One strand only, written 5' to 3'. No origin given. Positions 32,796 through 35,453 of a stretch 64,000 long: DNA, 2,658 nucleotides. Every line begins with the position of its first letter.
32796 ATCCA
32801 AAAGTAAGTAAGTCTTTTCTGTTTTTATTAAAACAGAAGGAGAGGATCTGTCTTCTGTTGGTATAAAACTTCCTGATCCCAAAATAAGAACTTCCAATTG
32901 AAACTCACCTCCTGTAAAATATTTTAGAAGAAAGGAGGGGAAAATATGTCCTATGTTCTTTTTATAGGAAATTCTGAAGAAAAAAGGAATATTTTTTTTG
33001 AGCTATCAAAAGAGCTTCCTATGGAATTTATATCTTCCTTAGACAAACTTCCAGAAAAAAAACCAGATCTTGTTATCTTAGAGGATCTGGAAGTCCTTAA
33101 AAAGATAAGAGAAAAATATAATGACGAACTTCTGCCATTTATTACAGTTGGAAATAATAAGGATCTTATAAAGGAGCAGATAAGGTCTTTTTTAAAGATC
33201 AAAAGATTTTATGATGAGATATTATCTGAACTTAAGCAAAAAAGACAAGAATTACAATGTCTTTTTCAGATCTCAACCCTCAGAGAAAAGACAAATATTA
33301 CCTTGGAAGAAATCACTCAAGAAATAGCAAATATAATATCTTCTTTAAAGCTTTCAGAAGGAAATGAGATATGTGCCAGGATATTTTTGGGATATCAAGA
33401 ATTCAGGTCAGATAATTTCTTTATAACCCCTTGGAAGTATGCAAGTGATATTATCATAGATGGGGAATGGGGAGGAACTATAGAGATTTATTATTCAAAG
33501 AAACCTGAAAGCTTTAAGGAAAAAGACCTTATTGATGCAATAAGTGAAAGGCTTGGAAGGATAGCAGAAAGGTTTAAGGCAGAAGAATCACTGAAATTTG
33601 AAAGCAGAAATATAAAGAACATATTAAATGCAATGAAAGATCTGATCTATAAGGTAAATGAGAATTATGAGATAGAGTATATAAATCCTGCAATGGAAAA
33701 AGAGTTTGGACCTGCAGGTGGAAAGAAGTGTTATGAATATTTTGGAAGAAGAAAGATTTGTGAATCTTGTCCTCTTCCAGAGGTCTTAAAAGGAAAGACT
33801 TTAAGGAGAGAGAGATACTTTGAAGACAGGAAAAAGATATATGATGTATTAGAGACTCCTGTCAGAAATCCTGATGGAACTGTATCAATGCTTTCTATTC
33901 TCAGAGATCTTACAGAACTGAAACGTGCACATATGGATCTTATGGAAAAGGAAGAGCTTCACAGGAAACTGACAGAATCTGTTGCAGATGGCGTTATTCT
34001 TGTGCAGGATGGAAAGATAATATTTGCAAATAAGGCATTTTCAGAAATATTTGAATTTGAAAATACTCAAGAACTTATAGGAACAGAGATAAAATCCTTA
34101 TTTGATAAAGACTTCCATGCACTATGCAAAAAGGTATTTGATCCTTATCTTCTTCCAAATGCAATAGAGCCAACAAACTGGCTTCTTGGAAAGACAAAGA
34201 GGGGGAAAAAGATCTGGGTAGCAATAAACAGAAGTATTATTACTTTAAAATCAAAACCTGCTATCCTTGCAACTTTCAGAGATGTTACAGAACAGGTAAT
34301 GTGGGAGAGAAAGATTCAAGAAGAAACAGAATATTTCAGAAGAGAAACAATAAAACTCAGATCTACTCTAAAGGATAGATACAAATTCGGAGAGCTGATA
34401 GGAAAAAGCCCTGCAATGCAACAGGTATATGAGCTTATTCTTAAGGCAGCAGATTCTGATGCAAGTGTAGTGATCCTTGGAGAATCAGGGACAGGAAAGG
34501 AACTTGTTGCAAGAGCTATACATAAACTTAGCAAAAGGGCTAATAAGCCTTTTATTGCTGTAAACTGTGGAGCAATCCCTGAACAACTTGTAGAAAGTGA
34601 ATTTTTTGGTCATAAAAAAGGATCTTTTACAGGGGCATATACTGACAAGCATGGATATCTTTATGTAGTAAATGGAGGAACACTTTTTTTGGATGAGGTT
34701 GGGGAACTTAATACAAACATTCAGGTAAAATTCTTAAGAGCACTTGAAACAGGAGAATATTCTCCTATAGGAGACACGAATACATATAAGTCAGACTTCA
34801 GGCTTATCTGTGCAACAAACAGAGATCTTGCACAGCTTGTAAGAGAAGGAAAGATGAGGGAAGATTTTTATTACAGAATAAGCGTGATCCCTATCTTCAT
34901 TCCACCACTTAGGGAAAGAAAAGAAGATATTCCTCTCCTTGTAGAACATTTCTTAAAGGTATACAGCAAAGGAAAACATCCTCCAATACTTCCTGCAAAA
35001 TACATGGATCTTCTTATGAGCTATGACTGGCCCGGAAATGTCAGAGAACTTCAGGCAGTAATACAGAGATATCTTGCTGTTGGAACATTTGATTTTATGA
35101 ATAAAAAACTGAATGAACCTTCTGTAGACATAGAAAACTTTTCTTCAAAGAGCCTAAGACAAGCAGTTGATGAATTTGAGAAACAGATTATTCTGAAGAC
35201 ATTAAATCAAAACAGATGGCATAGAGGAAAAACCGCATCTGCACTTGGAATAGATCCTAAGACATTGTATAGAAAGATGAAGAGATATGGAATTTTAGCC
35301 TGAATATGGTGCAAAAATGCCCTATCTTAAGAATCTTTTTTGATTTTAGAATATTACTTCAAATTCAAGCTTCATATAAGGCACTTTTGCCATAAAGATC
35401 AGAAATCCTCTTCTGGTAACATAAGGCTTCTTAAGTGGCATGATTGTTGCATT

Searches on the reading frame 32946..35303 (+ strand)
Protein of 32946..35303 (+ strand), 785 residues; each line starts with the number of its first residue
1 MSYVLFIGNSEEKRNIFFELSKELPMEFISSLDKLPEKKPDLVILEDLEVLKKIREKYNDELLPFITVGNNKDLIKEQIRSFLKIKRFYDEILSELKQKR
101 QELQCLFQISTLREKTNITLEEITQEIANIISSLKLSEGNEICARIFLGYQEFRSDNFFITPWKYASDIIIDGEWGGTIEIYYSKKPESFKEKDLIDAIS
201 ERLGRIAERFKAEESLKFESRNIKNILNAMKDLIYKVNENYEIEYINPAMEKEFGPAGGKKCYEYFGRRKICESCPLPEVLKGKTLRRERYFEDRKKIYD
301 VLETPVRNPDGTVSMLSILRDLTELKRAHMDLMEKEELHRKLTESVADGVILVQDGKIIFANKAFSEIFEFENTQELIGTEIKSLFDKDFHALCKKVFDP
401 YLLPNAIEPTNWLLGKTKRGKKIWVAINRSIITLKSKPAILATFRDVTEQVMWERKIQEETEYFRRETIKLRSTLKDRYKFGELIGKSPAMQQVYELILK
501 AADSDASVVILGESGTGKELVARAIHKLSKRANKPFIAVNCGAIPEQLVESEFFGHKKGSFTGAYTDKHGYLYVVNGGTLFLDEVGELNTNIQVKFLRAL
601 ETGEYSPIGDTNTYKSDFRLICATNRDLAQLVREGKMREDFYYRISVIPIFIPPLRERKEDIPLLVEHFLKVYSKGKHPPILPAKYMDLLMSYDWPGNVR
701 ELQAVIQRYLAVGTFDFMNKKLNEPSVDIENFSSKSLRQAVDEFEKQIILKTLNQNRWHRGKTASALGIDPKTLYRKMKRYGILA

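Call 3: search_protein_families(library=pfam, proteins=[window:32946-35303:+])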
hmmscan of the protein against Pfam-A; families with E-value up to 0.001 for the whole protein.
window:32946-35303:+ (785 aa): 13 families
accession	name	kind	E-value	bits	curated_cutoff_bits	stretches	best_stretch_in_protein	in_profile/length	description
PF00158.32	Sigma54_activat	-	2.3e-67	226.3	20.2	1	484-650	1-167/168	Sigma-54 interaction domain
PF14532.12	Sigma54_activ_2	-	9.7e-21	74.9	25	1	485-655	1-138/138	Sigma-54 interaction domain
PF25601.1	AAA_lid_14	-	1.1e-18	67.3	27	1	656-712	1-59/87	AAA+ ATPase lid domain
PF13426.13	PAS_9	-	2.3e-14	54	27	1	348-449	2-103/103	PAS domain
PF02954.25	HTH_8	-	8.9e-14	51.4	22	1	741-781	2-42/42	Bacterial regulatory protein, Fis family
PF13188.13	PAS_8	-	2.3e-10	40.4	21.8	1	337-385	1-50/65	PAS domain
PF00989.32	PAS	-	2.5e-09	37.6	22.6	1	340-447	4-113/113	PAS fold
PF08448.16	PAS_4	-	1e-08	35.8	23.1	1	227-327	1-110/110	PAS fold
PF07728.20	AAA_5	-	1.1e-08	35.6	22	1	508-626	2-123/139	AAA domain (dynein-related subfamily)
PF18024.7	HTH_50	-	1.2e-06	28.5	27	1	735-783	2-49/50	Helix-turn-helix domain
PF00004.35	AAA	-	7.1e-06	26.9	21.2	1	509-628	2-111/131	ATPase family associated with various cellular activities (AAA)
PF01078.27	Mg_chelatase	-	0.00015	21.7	20.3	0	567-626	97-158/207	Magnesium chelatase, subunit ChlI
PF07724.20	AAA_2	-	0.00035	21.1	27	1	506-635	4-134/166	AAA domain (Cdc48 subfamily)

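Call 6: find_encoding_contigs(protein=window:32946-35303:+, flank=10000, max_places=6)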
Protein window:32946-35303:+ (785 aa): 4 contigs read that carry it; 2 places shown.
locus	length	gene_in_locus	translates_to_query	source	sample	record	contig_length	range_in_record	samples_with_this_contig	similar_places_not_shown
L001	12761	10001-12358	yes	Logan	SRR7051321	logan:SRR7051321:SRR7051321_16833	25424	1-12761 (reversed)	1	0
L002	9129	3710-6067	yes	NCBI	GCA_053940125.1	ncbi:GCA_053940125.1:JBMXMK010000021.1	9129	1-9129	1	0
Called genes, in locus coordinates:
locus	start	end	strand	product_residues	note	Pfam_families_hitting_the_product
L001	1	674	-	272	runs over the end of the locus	PF04085:MreC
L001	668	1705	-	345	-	PF06723:MreB_Mbl, PF00022:Actin, PF11104:PilM_2 (faint), PF00012:HSP70, PF14450:FtsA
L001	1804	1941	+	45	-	PF00468:Ribosomal_L34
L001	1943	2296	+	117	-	PF00825:Ribonuclease_P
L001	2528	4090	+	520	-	PF14849:YidC_periplas, PF02096:60KD_IMP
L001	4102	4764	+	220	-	PF14804:Jag_N, PF13083:KH_KhpA-B, PF01424:R3H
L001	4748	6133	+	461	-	PF10396:TrmE_N, PF12631:MnmE_helical, PF03193:RsgA_GTPase (faint), PF00009:GTP_EFTU, PF00350:Dynamin_N (faint), PF01926:MMR_HSR1, PF02421:FeoB_N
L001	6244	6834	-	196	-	PF07690:MFS_1, PF00083:Sugar_tr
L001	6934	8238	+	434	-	PF00919:UPF0004, PF04055:Radical_SAM, PF01938:TRAM (weak), PF18693:TRAM_2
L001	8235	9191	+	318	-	PF00348:polyprenyl_synt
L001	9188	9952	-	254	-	PF23023:Anti-Pycsar_Apyc1, PF00753:Lactamase_B, PF12706:Lactamase_B_2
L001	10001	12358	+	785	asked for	PF00989:PAS (weak), PF13188:PAS_8 (weak), PF13426:PAS_9, PF00158:Sigma54_activat, PF14532:Sigma54_activ_2, PF07728:AAA_5, PF25601:AAA_lid_14, PF02954:HTH_8, +3 more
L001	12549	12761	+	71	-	?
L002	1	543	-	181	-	?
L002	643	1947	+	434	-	PF00919:UPF0004, PF04055:Radical_SAM, PF01938:TRAM (weak), PF18693:TRAM_2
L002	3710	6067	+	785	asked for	PF00989:PAS (weak), PF13188:PAS_8 (weak), PF13426:PAS_9, PF00158:Sigma54_activat, PF14532:Sigma54_activ_2, PF07728:AAA_5, PF25601:AAA_lid_14, PF02954:HTH_8, +3 more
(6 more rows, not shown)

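Call 20: find_homologous_proteins(query=window:32946-35303:+, max_evalue=1e-50)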
Query window:32946-35303:+ (785 aa): 132 proteins with E <= 1e-50 among 8000 candidates; the best 120 are listed.
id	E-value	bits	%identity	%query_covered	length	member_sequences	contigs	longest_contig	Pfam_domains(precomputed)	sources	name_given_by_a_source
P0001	0.0e+0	1762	100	100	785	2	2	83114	PF13426.14,PF13188.14,PF00158.33,PF25601.2,PF02954.26,PF18024.8,PF08448.17,PF00004.36,PF00989.32,PF14532.13,PF07728.21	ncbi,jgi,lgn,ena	-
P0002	0.0e+0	1183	67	100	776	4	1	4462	PF13426.14,PF13188.14,PF00158.33,PF25601.2,PF02954.26,PF18024.8,PF08448.17,PF00989.32,PF14532.13,PF07728.21,PF01078.28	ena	-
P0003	0.0e+0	1179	66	100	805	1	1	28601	PF13426.14,PF13188.14,PF00158.33,PF25601.2,PF02954.26,PF18024.8,PF08448.17,PF00989.32,PF14532.13,PF07728.21,PF01078.28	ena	-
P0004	0.0e+0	1177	66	100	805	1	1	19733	PF13426.14,PF13188.14,PF00158.33,PF25601.2,PF02954.26,PF18024.8,PF08448.17,PF00989.32,PF14532.13,PF07728.21,PF01078.28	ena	-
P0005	0.0e+0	1175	66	100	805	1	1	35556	PF13426.14,PF13188.14,PF00158.33,PF25601.2,PF02954.26,PF18024.8,PF08448.17,PF00989.32,PF14532.13,PF07728.21,PF01078.28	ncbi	-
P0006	0.0e+0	1171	64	100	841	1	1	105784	PF13426.14,PF13188.14,PF00158.33,PF25601.2,PF02954.26,PF08448.17,PF00989.32,PF14532.13,PF07728.21,PF01078.28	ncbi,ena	-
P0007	0.0e+0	1163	65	100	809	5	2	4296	PF13426.14,PF13188.14,PF00158.33,PF25601.2,PF02954.26,PF18024.8,PF08448.17,PF00989.32,PF14532.13,PF07728.21,PF01078.28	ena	-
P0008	0.0e+0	1157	71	89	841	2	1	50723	PF13426.14,PF13188.14,PF00158.33,PF25601.2,PF02954.26,PF18024.8,PF08448.17,PF00989.32,PF14532.13,PF07728.21,PF01078.28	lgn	-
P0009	0.0e+0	1153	66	100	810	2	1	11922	PF13426.14,PF13188.14,PF00158.33,PF25601.2,PF02954.26,PF18024.8,PF08448.17,PF00989.32,PF14532.13,PF01078.28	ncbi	-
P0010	0.0e+0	1148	69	91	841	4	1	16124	PF13426.14,PF13188.14,PF00158.33,PF25601.2,PF02954.26,PF08448.17,PF00989.32,PF14532.13,PF07728.21,PF01078.28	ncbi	-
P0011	0.0e+0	1143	65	98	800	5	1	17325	PF13426.14,PF13188.14,PF00158.33,PF25601.2,PF02954.26,PF00989.32,PF14532.13,PF07728.21,PF01078.28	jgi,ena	-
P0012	0.0e+0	1105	73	82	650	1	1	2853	PF13426.14,PF13188.14,PF00158.33,PF25601.2,PF02954.26,PF18024.8,PF08448.17,PF00989.32,PF14532.13,PF07728.21,PF01078.28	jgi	-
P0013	3.7e-294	996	64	89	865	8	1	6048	PF13426.14,PF13188.14,PF00158.33,PF25601.2,PF02954.26,PF00989.32,PF14532.13,PF07728.21,PF00072.31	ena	-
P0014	5.1e-271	920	58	91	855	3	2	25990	PF13426.14,PF13188.14,PF00158.33,PF25601.2,PF02954.26,PF08448.17,PF00989.32,PF14532.13,PF07728.21,PF00072.31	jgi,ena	-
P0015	9.8e-271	919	59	89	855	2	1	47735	PF13426.14,PF13188.14,PF00158.33,PF25601.2,PF02954.26,PF08448.17,PF00989.32,PF14532.13,PF07728.21,PF00072.31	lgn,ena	-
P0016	3.1e-270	917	52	100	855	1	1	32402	PF13426.14,PF13188.14,PF00158.33,PF07724.21,PF25601.2,PF02954.26,PF08448.17,PF00989.32,PF14532.13,PF07728.21,PF00072.31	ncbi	-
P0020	1.6e-268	911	58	91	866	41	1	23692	PF13426.14,PF13188.14,PF00158.33,PF25601.2,PF02954.26,PF08448.17,PF00989.32,PF14532.13,PF07728.21,PF00072.31,PF01078.28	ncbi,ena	-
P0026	7.3e-267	906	56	91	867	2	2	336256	PF13426.14,PF13188.14,PF00158.33,PF25601.2,PF02954.26,PF08448.17,PF00004.36,PF00989.32,PF14532.13,PF07728.21,PF01078.28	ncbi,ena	-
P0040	6.8e-261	886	55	92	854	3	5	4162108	PF13426.14,PF13188.14,PF00158.33,PF25601.2,PF02954.26,PF08448.17,PF00989.32,PF14532.13,PF07728.21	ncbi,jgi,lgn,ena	-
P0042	6.9e-260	883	57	91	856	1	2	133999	PF13426.14,PF13188.14,PF00158.33,PF25601.2,PF02954.26,PF00989.32,PF14532.13,PF07728.21,PF00072.31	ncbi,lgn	-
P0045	1.7e-259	881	58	88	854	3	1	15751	PF13426.14,PF13188.14,PF00158.33,PF25601.2,PF02954.26,PF08448.17,PF00989.32,PF14532.13,PF07728.21,PF00072.31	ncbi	-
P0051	1.4e-256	872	52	96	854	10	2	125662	PF13426.14,PF13188.14,PF00158.33,PF25601.2,PF02954.26,PF00989.32,PF14532.13,PF07728.21,PF00072.31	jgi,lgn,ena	-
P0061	1.0e-155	538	52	58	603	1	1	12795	PF13426.14,PF00158.33,PF25601.2,PF02954.26,PF00004.36,PF14532.13,PF07728.21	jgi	jgi:two-component system, NtrC family, response regulator HydG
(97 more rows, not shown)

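Call 21: find_encoding_contigs(protein=P0006, flank=6000, max_places=2)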
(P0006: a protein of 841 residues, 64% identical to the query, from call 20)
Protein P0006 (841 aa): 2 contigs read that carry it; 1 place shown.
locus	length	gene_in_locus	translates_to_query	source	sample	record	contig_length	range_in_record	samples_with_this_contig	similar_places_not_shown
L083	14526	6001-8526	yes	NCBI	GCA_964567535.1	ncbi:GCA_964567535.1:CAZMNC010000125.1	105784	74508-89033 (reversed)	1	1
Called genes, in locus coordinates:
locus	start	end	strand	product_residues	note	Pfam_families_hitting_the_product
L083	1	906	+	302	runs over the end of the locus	PF04392:ABC_sub_bind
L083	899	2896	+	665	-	PF09984:sCache_4 (weak), PF02518:HATPase_c, PF00072:Response_reg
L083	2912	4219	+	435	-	PF00919:UPF0004, PF04055:Radical_SAM, PF18693:TRAM_2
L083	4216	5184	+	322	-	PF00348:polyprenyl_synt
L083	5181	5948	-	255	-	PF23023:Anti-Pycsar_Apyc1, PF00753:Lactamase_B (weak), PF12706:Lactamase_B_2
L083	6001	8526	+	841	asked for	PF00989:PAS, PF13188:PAS_8 (weak), PF13426:PAS_9, PF00158:Sigma54_activat, PF14532:Sigma54_activ_2, PF07728:AAA_5 (weak), PF25601:AAA_lid_14, PF02954:HTH_8, +2 more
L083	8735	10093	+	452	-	PF14306:PUA_2, PF01747:ATP-sulfurylase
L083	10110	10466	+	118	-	PF22271:DUF6955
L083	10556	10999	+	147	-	PF00037:Fer4 (faint), PF12838:Fer4_7 (weak), PF12139:APS-reductase_C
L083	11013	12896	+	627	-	PF00890:FAD_binding_2, PF02910:Succ_DH_flav_C (faint)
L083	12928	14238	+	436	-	PF00890:FAD_binding_2, PF01134:GIDA (faint), PF01266:DAO, PF03486:HI0933_like (faint), PF12831:FAD_oxidored, PF13450:NAD_binding_8, PF07992:Pyr_redox_2 (weak)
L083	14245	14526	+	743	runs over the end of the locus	PF07992:Pyr_redox_2 (weak), PF00890:FAD_binding_2, PF12831:FAD_oxidored, PF13738:Pyr_redox_3 (weak), PF13450:NAD_binding_8 (weak), PF00037:Fer4 (weak), PF13187:Fer4_9, PF02662:FlpD, +6 more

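Call 22: find_encoding_contigs(protein=P0008, flank=6000, max_places=2)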
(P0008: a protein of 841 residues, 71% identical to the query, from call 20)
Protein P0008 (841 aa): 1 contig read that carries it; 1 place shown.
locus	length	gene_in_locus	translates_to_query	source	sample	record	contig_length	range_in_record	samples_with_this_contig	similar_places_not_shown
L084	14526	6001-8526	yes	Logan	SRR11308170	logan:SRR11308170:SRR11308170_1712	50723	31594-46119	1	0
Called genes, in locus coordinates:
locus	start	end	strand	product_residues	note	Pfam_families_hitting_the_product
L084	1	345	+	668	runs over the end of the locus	PF02518:HATPase_c, PF00072:Response_reg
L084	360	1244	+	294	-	PF20030:bpMoxR (weak), PF13191:AAA_16 (weak), PF00004:AAA (weak), PF07728:AAA_5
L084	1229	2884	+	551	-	PF00092:VWA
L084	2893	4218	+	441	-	PF00919:UPF0004, PF04055:Radical_SAM, PF01938:TRAM (weak), PF18693:TRAM_2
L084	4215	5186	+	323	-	PF00348:polyprenyl_synt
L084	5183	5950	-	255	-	PF23023:Anti-Pycsar_Apyc1, PF00753:Lactamase_B, PF12706:Lactamase_B_2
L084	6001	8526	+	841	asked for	PF00989:PAS (weak), PF13188:PAS_8 (weak), PF13426:PAS_9 (weak), PF00158:Sigma54_activat, PF14532:Sigma54_activ_2, PF07728:AAA_5 (weak), PF25601:AAA_lid_14, PF02954:HTH_8, +3 more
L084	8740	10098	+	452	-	PF14306:PUA_2, PF01747:ATP-sulfurylase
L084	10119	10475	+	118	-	PF22271:DUF6955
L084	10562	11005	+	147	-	PF12838:Fer4_7 (weak), PF12139:APS-reductase_C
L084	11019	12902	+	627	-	PF00890:FAD_binding_2, PF02910:Succ_DH_flav_C (weak)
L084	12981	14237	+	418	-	PF00890:FAD_binding_2, PF01134:GIDA (faint), PF01266:DAO (weak), PF03486:HI0933_like (faint), PF07992:Pyr_redox_2 (faint), PF12831:FAD_oxidored, PF13450:NAD_binding_8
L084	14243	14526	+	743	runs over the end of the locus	PF13738:Pyr_redox_3 (weak), PF00890:FAD_binding_2, PF01266:DAO (weak), PF07992:Pyr_redox_2, PF12831:FAD_oxidored, PF13450:NAD_binding_8 (weak), PF13187:Fer4_9, PF02662:FlpD, +6 more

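Call 23: find_encoding_contigs(protein=P0011, flank=6000, max_places=2)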
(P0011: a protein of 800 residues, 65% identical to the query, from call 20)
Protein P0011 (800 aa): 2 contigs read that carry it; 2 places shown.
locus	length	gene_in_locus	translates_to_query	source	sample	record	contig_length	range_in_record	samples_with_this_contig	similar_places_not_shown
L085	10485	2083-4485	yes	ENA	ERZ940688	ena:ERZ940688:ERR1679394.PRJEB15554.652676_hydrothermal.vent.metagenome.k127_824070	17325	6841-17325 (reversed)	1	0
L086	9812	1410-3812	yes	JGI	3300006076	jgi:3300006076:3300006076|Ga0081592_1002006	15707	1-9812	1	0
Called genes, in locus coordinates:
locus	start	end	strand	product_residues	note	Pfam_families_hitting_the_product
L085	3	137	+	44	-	?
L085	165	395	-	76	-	PF13276:HTH_21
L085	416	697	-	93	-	PF01527:HTH_Tnp_1, PF13518:HTH_28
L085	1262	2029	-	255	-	PF23023:Anti-Pycsar_Apyc1, PF00753:Lactamase_B, PF12706:Lactamase_B_2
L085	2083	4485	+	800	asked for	PF00989:PAS (faint), PF13188:PAS_8 (weak), PF13426:PAS_9, PF00158:Sigma54_activat, PF01078:Mg_chelatase (faint), PF14532:Sigma54_activ_2, PF25601:AAA_lid_14, PF02954:HTH_8, +1 more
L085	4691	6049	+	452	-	PF14306:PUA_2, PF01747:ATP-sulfurylase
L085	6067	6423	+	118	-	PF22271:DUF6955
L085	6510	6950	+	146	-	PF00037:Fer4 (faint), PF12838:Fer4_7 (weak), PF12139:APS-reductase_C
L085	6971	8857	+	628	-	PF00890:FAD_binding_2, PF01266:DAO (faint), PF02910:Succ_DH_flav_C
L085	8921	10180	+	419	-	PF00890:FAD_binding_2, PF01134:GIDA (faint), PF01266:DAO, PF03486:HI0933_like (weak), PF12831:FAD_oxidored, PF13450:NAD_binding_8, PF13738:Pyr_redox_3 (faint), PF07992:Pyr_redox_2 (weak)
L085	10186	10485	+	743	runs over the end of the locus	PF00890:FAD_binding_2, PF01266:DAO (weak), PF07992:Pyr_redox_2 (weak), PF12831:FAD_oxidored, PF13450:NAD_binding_8 (weak), PF00037:Fer4 (weak), PF13187:Fer4_9, PF02662:FlpD, +6 more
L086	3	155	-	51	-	?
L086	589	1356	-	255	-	PF23023:Anti-Pycsar_Apyc1, PF00753:Lactamase_B, PF12706:Lactamase_B_2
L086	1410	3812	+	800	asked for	PF00989:PAS (faint), PF13188:PAS_8 (weak), PF13426:PAS_9, PF00158:Sigma54_activat, PF01078:Mg_chelatase (faint), PF14532:Sigma54_activ_2, PF25601:AAA_lid_14, PF02954:HTH_8, +1 more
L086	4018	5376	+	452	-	PF14306:PUA_2, PF01747:ATP-sulfurylase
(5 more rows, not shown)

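Call 24: find_encoding_contigs(protein=P0026, flank=6000, max_places=2)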
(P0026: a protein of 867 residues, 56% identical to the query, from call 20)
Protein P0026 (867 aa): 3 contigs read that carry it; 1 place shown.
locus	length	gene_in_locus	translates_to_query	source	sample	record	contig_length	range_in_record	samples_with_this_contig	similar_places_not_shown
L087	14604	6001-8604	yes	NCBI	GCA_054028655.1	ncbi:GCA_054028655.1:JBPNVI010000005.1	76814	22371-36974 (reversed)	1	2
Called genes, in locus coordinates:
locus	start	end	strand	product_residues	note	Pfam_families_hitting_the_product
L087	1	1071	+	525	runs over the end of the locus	PF03853:YjeF_N, PF01256:Carb_kinase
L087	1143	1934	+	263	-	PF08543:Phos_pyr_kin, PF00294:PfkB (weak)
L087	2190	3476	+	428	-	PF01964:ThiC_Rad_SAM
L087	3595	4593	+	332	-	PF01380:SIS, PF00571:CBS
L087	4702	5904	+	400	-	PF01321:Creatinase_N, PF00557:Peptidase_M24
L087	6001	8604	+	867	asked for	PF00989:PAS (weak), PF13188:PAS_8, PF13426:PAS_9, PF00158:Sigma54_activat, PF14532:Sigma54_activ_2, PF07728:AAA_5, PF25601:AAA_lid_14, PF02954:HTH_8, +3 more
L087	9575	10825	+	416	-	PF14306:PUA_2, PF01747:ATP-sulfurylase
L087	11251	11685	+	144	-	PF12838:Fer4_7, PF12139:APS-reductase_C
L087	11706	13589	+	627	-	PF00890:FAD_binding_2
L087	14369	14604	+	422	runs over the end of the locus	PF00890:FAD_binding_2, PF01134:GIDA (faint), PF01266:DAO, PF03486:HI0933_like (faint), PF07992:Pyr_redox_2 (faint), PF12831:FAD_oxidored, PF13450:NAD_binding_8, PF13454:NAD_binding_9 (faint), +1 more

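Call 25: find_encoding_contigs(protein=P0040, flank=6000, max_places=3)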
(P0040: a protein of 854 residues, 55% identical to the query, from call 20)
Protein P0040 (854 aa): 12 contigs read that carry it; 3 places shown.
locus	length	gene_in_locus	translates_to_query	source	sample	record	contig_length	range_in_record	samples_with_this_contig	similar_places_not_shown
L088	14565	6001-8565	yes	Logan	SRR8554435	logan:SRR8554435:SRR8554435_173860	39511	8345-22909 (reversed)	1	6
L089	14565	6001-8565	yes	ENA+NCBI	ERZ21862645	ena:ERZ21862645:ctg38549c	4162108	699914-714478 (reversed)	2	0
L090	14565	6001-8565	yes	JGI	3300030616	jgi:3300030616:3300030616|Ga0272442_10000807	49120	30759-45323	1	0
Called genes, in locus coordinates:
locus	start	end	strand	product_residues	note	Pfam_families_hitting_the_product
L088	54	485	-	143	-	-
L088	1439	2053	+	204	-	-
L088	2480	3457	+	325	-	PF00348:polyprenyl_synt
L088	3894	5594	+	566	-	PF21162:ETFQO_UQ-bd, PF05187:Fer4_ETF_QO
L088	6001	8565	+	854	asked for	PF00989:PAS (faint), PF13188:PAS_8 (weak), PF13426:PAS_9, PF00158:Sigma54_activat, PF14532:Sigma54_activ_2, PF07728:AAA_5 (weak), PF25601:AAA_lid_14, PF02954:HTH_8, +1 more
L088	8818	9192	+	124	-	PF00072:Response_reg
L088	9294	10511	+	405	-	PF14306:PUA_2, PF01747:ATP-sulfurylase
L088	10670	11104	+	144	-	PF12838:Fer4_7 (weak), PF12139:APS-reductase_C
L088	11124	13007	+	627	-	PF00890:FAD_binding_2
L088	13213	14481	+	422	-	PF00890:FAD_binding_2, PF01134:GIDA (weak), PF01266:DAO (weak), PF03486:HI0933_like (faint), PF07992:Pyr_redox_2 (faint), PF12831:FAD_oxidored, PF13450:NAD_binding_8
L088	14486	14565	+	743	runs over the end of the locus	PF00037:Fer4 (faint), PF00890:FAD_binding_2, PF01266:DAO (weak), PF07992:Pyr_redox_2 (weak), PF12831:FAD_oxidored, PF13237:Fer4_10 (weak), PF13187:Fer4_9, PF02662:FlpD, +2 more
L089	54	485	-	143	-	-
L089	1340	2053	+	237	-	-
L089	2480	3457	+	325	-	PF00348:polyprenyl_synt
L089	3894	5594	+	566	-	PF21162:ETFQO_UQ-bd, PF05187:Fer4_ETF_QO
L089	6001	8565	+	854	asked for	PF00989:PAS (faint), PF13188:PAS_8 (weak), PF13426:PAS_9, PF00158:Sigma54_activat, PF14532:Sigma54_activ_2, PF07728:AAA_5 (weak), PF25601:AAA_lid_14, PF02954:HTH_8, +1 more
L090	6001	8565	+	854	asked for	PF00989:PAS (faint), PF13188:PAS_8 (weak), PF13426:PAS_9, PF00158:Sigma54_activat, PF14532:Sigma54_activ_2, PF07728:AAA_5 (weak), PF25601:AAA_lid_14, PF02954:HTH_8, +1 more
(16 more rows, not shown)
